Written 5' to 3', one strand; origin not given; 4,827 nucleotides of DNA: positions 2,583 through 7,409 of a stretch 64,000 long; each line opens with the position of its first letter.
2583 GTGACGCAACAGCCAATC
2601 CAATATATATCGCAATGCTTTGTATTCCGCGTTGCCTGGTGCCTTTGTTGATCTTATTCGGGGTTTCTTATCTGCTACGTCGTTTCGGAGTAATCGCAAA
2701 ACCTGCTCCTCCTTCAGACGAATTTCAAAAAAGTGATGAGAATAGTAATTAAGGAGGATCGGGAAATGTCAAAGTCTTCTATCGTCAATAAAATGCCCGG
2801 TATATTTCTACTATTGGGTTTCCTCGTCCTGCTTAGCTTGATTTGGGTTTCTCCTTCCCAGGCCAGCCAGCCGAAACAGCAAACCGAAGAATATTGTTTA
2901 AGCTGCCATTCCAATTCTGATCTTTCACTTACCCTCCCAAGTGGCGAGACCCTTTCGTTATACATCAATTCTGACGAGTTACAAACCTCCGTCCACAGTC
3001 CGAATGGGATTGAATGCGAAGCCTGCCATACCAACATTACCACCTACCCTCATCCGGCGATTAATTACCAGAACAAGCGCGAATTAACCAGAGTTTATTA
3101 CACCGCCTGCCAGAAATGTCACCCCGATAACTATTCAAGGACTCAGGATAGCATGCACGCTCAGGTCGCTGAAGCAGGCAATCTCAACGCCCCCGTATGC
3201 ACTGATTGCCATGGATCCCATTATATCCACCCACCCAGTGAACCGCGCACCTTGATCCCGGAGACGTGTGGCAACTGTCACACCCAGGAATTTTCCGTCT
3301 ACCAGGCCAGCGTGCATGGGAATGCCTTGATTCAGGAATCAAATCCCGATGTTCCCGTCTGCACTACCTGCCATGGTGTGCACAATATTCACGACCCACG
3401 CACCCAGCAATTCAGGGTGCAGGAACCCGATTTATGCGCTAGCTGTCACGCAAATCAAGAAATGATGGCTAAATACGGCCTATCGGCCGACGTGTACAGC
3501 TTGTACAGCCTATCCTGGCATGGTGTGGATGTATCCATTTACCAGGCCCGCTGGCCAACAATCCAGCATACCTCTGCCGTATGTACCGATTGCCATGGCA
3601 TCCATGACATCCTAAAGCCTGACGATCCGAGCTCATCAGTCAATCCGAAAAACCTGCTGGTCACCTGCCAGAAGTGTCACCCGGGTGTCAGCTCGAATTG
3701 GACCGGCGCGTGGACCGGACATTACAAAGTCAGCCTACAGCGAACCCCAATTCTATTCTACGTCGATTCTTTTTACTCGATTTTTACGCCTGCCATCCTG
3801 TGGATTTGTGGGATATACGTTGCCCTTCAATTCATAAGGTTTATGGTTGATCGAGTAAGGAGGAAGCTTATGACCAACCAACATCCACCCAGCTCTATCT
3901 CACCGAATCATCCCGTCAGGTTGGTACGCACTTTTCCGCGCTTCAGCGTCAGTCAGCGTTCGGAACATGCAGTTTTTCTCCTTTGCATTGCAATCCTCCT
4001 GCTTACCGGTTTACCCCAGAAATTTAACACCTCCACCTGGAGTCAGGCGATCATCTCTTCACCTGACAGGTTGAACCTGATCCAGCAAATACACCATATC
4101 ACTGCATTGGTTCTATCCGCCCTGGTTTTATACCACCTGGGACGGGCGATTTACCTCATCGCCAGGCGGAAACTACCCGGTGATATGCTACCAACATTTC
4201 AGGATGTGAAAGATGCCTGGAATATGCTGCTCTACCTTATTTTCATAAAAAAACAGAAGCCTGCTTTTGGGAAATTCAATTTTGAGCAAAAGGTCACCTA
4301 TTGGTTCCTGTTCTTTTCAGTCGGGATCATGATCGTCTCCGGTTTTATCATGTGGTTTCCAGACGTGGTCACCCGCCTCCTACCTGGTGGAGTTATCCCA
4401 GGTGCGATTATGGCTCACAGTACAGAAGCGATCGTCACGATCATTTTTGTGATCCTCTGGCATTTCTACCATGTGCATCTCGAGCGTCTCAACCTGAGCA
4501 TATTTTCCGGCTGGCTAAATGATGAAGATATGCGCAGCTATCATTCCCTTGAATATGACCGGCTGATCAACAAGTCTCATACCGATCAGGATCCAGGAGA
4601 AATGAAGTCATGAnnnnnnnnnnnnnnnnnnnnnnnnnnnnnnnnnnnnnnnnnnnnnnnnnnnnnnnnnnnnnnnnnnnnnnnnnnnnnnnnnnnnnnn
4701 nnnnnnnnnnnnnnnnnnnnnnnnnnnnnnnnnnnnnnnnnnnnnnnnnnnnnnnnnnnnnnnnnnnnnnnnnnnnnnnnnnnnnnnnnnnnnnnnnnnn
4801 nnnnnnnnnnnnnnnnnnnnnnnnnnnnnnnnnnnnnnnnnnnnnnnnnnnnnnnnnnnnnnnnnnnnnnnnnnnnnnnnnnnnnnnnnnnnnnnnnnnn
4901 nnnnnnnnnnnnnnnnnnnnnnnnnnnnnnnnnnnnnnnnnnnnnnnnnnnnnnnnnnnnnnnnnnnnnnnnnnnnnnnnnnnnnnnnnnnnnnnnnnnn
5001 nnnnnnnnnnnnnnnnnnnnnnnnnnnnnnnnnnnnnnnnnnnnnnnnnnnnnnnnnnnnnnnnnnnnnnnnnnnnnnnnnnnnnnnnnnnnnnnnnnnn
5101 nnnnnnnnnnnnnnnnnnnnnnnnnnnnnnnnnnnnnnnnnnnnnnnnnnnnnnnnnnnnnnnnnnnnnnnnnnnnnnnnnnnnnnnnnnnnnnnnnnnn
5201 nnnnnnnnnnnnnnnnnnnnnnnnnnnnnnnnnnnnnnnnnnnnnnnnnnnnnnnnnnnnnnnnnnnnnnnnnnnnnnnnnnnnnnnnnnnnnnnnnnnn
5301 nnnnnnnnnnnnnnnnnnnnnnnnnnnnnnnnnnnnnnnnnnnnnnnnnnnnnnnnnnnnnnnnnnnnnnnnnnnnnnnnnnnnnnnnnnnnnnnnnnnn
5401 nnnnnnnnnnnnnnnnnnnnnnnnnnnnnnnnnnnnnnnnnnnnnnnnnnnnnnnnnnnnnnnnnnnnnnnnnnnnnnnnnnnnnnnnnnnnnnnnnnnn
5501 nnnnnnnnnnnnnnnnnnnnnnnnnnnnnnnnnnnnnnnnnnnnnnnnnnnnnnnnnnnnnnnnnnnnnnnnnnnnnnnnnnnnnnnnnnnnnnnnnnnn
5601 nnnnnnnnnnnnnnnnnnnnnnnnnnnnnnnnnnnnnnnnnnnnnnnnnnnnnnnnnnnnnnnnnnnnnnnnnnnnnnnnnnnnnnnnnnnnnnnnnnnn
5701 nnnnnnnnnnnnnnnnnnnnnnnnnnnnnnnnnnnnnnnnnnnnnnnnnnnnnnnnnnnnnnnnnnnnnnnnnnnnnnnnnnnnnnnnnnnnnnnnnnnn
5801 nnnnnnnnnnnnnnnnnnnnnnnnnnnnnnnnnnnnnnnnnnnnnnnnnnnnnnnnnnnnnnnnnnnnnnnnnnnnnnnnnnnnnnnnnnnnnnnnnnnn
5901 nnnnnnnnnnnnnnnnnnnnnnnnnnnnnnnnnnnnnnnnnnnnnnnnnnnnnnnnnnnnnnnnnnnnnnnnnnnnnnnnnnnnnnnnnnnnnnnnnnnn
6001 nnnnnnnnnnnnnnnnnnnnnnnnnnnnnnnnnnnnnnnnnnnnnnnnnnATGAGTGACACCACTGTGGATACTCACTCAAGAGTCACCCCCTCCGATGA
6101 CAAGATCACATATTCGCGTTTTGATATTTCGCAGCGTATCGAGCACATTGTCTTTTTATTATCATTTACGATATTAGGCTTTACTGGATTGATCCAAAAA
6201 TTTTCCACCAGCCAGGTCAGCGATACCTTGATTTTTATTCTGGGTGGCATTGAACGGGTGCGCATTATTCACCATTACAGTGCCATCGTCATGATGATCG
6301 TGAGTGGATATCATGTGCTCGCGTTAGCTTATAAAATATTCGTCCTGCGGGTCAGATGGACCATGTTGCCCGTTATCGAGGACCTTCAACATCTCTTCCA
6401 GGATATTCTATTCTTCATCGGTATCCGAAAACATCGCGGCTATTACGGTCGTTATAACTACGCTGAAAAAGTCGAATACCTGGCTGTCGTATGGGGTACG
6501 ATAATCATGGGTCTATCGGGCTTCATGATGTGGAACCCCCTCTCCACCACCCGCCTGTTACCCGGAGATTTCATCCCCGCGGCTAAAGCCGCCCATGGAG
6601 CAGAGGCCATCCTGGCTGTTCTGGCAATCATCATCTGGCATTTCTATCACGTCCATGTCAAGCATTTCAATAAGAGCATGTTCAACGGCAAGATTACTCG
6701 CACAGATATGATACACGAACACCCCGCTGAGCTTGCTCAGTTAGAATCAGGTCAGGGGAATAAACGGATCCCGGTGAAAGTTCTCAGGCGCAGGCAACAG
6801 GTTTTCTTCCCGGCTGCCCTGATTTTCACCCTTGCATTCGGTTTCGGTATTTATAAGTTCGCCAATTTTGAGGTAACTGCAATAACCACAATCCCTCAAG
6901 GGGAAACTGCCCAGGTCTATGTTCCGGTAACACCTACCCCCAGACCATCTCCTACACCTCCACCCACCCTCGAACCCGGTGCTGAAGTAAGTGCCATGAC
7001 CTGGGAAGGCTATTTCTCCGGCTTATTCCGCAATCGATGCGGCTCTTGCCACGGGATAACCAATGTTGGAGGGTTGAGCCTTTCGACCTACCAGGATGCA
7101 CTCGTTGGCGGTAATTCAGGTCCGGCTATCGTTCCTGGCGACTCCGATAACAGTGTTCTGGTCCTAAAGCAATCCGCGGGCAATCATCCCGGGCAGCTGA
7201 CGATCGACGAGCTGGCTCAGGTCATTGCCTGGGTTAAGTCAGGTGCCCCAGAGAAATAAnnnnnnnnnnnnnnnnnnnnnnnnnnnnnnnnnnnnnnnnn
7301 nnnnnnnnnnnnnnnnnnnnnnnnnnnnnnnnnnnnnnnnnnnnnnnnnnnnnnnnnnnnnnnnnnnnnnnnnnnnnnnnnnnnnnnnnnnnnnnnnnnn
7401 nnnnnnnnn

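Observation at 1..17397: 17-kb multihaem cytochrome / quinol-oxidoreductase supercluster with its own two-component system and no visible terminal reductase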

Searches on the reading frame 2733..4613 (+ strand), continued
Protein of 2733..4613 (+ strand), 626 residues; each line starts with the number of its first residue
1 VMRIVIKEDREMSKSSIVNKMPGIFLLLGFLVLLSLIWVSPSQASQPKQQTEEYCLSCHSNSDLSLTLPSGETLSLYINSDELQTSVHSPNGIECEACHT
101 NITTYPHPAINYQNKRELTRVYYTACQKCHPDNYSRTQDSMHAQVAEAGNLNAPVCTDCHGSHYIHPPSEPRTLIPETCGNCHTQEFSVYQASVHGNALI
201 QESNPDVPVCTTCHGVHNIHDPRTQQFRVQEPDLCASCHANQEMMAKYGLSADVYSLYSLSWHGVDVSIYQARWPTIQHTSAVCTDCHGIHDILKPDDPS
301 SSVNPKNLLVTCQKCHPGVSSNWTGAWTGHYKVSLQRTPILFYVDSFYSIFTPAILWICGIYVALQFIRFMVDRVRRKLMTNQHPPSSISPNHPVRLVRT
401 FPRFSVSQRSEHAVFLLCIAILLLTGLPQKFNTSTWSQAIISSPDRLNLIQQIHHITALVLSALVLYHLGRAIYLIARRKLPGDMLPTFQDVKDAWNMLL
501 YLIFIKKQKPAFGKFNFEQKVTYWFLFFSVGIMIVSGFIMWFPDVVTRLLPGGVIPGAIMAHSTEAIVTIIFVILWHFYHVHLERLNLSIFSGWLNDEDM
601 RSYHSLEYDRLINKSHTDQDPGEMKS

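Call 64: fold_search(model_id=the predicted structure, library=pdb)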
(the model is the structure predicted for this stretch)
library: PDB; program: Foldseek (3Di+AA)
matches with E <= 10: 145; with E <= 0.001: 1
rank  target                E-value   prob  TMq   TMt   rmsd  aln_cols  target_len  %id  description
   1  1kqf_C                5.8e-06  1.00  0.30  0.80   3.7       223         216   19  FORMATE DEHYDROGENASE N FROM E. COLI (released 2002-03-15)
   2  6t5e                  1.2e-02  1.00  0.23  0.32  10.8       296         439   16  Hydroxylamine Oxidoreductase from Brocadia fulgida (released 2020-11-18)
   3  4gd3_A                1.8e-01  1.00  0.19  0.56   7.5       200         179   16  Structure of E. coli hydrogenase-1 in complex with cytochrome b (released 2013-01-02)
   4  6g94_A                2.1e-01  1.00  0.20  0.61   6.0       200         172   17  Structure of E. coli hydrogenase-1 C19G variant in complex with cytochrome b (released 2018-06-13)
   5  6g94_B                3.7e-01  1.00  0.18  0.61   8.1       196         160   17  Structure of E. coli hydrogenase-1 C19G variant in complex with cytochrome b (released 2018-06-13)
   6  8wpm_C                8.5e-01  0.06  0.09  0.09  23.8       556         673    9  Cryo-EM structure of the human TRPC1/C4 heteromer in complex with Pico145 (released 2024-10-16)
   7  6o72_A                1.3e+00  0.05  0.11  0.09  32.5       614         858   12  Structure of the TRPM8 cold receptor by single particle electron cryo-microscopy, TC-I 2014-bound state (released 2019-09-18)
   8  8pw5_p                1.5e+00  0.25  0.14  0.24  13.7       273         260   10  CS respirasome from murine liver (released 2024-04-24)
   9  3mmi_B                1.6e+00  0.14  0.11  0.17  23.5       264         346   12  Crystal structure of the globular tail of Myo4p (released 2010-05-12)
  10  7o37_N                1.7e+00  0.35  0.15  0.23  13.4       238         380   10  Murine supercomplex CIII2CIV in the assembled locked conformation (released 2021-10-13)
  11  9fks_i                1.8e+00  0.35  0.16  0.29  13.2       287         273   12  Respiratory supercomplex CIII2-CIV2 from alphaproteobacterium (released 2025-12-17)
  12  2zt9_A                1.9e+00  0.35  0.15  0.35  12.7       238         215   15  Crystal Structure of the Cytochrome b6f Complex from Nostoc sp. PCC 7120 (released 2009-02-10)
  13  6z0c_D                1.9e+00  0.18  0.10  0.26  17.1       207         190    9  Structure of in silico modelled artificial Maquette-3 protein (released 2021-03-17)
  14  3j8b_C                1.9e+00  0.03  0.08  0.08  27.4       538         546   10  Model of the human eIF3 PCI-MPN octamer docked into the 43S-HCV IRES EM map (released 2014-10-22)
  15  8asi_B                2.1e+00  0.28  0.15  0.20  17.4       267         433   11  Four subunit cytochrome b-c1 complex from Rhodobacter sphaeroides in native nanodiscs - consensus refinement in the b- (released 2023-03-15)
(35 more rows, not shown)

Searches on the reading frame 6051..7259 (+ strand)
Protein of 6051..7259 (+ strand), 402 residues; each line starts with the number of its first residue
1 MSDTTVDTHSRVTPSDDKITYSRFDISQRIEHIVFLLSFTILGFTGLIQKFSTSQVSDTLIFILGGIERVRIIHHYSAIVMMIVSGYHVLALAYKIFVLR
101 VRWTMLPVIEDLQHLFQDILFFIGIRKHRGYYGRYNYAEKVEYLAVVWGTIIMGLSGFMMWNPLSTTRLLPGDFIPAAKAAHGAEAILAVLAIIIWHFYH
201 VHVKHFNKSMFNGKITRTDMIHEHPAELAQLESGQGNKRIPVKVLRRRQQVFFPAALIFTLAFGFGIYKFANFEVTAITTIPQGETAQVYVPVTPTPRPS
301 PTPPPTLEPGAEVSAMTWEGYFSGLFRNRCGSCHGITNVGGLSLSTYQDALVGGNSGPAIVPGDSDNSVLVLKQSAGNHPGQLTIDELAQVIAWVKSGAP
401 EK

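Call 4: search_protein_families(library=pfam, proteins=[window:6051-7259:+], max_evalue=0.01)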
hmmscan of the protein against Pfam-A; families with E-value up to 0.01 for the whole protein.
window:6051-7259:+ (402 aa): 3 families
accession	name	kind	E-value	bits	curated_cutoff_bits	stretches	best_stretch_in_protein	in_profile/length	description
PF01292.26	Ni_hydr_CYTB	-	1e-08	35.6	30.1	1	23-213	1-179/179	Prokaryotic cytochrome b561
PF07635.16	PSCyt1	-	8.7e-08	33.1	22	1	330-371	1-43/59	Planctomycete cytochrome C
PF14358.11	DUF4405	-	0.0087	17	26.7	1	34-90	5-63/66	Domain of unknown function (DUF4405)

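Call 7: search_protein_families(library=ncbifam, proteins=[window:6051-7259:+], max_evalue=0.001)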
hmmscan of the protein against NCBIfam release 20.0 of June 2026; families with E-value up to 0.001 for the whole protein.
window:6051-7259:+ (402 aa): 4 families
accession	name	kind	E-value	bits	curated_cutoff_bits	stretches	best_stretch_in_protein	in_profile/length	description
NF007924.0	PRK10639.1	equivalog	1.1e-10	41.6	341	1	20-230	6-201/211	formate dehydrogenase cytochrome b556 subunit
TIGR01583.1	formate-DH-gamm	equivalog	1.9e-10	41.1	115.85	1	22-225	3-195/204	formate dehydrogenase subunit gamma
NF007558.0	PRK10179.1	equivalog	1.8e-09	37.6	339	1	24-235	10-208/217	formate dehydrogenase-N subunit gamma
TIGR02125.1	CytB-hydogenase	equivalog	4.1e-05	23.2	121.5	1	23-218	2-197/212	Ni/Fe-hydrogenase, b-type cytochrome subunit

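Call 42: search_solved_structures(query=window:6051-7259:+, max_evalue=0.01, show_alignments=1)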
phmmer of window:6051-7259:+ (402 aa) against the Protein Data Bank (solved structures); distinct sequences matched with E-value up to 0.01: 1.
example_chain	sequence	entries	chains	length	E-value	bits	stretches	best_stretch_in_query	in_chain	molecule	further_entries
1kqf_C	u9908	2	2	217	5.2e-06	28.7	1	32-238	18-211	FORMATE DEHYDROGENASE, NITRATE-INDUCIBLE, CYTOCHROME B556(FDN) SUBUNIT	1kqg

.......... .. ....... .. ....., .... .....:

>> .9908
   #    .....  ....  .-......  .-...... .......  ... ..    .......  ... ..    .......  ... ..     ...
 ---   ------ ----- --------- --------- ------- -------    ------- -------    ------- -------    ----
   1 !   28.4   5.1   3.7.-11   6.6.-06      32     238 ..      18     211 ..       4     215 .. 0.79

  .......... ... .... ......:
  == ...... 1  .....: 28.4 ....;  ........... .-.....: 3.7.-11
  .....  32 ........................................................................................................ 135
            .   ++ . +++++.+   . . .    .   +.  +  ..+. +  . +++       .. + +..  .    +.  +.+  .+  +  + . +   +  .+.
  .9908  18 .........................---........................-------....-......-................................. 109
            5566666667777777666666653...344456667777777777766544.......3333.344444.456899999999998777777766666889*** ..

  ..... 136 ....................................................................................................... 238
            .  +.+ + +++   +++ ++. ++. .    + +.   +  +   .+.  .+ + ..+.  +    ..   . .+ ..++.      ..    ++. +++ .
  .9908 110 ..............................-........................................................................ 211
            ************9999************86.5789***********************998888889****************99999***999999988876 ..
